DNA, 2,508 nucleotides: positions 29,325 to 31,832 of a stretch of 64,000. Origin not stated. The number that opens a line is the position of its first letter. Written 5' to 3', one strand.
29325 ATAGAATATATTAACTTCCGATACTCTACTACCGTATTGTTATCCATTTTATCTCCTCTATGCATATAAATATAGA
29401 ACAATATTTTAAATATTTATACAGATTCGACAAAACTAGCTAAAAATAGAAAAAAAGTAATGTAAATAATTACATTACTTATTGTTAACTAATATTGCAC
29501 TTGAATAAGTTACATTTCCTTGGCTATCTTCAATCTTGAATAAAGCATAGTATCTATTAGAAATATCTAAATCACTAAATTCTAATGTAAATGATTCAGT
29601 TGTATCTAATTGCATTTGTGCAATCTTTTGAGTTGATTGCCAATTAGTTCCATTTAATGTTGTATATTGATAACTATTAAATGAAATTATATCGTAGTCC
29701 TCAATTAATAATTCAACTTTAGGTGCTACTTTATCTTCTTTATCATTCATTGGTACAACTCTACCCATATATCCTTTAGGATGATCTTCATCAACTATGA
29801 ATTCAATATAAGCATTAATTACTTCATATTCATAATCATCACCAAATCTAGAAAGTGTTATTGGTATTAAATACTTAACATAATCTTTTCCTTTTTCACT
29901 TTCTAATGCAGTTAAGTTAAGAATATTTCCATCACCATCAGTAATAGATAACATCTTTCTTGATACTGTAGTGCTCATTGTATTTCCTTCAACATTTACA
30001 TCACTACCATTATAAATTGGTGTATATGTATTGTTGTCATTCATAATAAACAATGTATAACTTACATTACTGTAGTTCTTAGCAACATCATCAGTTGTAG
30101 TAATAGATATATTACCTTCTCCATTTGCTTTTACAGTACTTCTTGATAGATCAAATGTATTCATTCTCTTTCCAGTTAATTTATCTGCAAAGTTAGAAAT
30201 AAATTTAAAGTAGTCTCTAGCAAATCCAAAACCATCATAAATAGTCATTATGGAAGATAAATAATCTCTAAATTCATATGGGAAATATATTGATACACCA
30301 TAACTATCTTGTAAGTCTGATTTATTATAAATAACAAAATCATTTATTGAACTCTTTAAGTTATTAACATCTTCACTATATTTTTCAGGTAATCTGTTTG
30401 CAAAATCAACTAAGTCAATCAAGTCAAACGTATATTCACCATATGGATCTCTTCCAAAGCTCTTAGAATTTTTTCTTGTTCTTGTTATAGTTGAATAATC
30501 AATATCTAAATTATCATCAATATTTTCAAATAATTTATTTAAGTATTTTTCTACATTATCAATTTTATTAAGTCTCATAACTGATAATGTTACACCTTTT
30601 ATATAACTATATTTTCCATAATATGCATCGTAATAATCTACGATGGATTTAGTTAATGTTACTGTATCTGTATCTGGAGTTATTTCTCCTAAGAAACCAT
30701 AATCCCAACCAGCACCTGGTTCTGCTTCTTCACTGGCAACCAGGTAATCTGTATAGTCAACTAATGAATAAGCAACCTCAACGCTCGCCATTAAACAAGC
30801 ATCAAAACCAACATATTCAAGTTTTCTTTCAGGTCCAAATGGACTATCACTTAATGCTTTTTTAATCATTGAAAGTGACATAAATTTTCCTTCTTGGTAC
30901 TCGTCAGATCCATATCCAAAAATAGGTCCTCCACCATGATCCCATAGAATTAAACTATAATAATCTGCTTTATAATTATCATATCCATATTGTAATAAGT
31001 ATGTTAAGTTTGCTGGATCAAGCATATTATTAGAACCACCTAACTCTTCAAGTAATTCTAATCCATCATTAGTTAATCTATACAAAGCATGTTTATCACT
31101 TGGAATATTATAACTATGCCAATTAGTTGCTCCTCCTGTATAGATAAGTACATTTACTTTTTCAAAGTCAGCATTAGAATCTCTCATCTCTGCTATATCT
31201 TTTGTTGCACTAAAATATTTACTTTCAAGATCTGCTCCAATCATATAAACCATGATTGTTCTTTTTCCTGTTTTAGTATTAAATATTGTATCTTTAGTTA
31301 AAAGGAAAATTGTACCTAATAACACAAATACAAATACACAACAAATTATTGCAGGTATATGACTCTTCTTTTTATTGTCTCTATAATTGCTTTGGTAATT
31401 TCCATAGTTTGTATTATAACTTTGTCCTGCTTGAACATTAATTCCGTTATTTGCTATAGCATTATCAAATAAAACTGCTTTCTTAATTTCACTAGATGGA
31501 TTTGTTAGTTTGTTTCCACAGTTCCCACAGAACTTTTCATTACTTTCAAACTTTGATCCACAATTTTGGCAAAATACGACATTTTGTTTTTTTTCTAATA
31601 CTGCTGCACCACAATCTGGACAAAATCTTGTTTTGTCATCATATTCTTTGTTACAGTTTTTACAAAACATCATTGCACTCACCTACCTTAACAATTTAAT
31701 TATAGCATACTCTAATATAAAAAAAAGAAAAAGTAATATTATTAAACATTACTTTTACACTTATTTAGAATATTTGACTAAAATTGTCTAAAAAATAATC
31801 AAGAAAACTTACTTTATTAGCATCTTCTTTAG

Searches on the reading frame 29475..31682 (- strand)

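Call 63: search_protein_families(library=pfam, proteins=[window:29475-31682:-], max_evalue=0.01)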
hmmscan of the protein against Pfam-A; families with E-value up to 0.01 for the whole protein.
window:29475-31682:- (735 aa): 9 families
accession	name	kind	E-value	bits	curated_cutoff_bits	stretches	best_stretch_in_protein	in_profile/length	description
PF03415.19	Peptidase_C11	-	3.7e-51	175.2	25.8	1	145-457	1-310/359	Clostripain family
PF13240.11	Zn_Ribbon_1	-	2.5e-10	40.2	25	2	6-27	1-22/23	zinc-ribbon domain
PF12773.13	DZR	-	6.1e-08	33.1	27.3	1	7-56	1-45/45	Double zinc ribbon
PF17032.10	Zn_ribbon_15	-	2.4e-05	25.5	28.9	0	33-56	50-73/73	zinc-ribbon family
PF01155.25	HypA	-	0.0012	19.3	28.9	0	29-60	64-97/112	Hydrogenase/urease nickel incorporation, metallochaperone, hypA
PF24460.1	DUF7575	-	0.0026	17.5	28.5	0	7-26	6-25/28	Domain of unknown function (DUF7575)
PF18912.6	DZR_2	-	0.0038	17.5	27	0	7-55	10-55/56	Double zinc ribbon domain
PF08271.17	Zn_Ribbon_TF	-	0.006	16.5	29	0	5-32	1-32/43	TFIIB zinc-binding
PF13248.11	Zn_ribbon_3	-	0.0069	16.3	27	0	38-59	5-26/26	zinc-ribbon domain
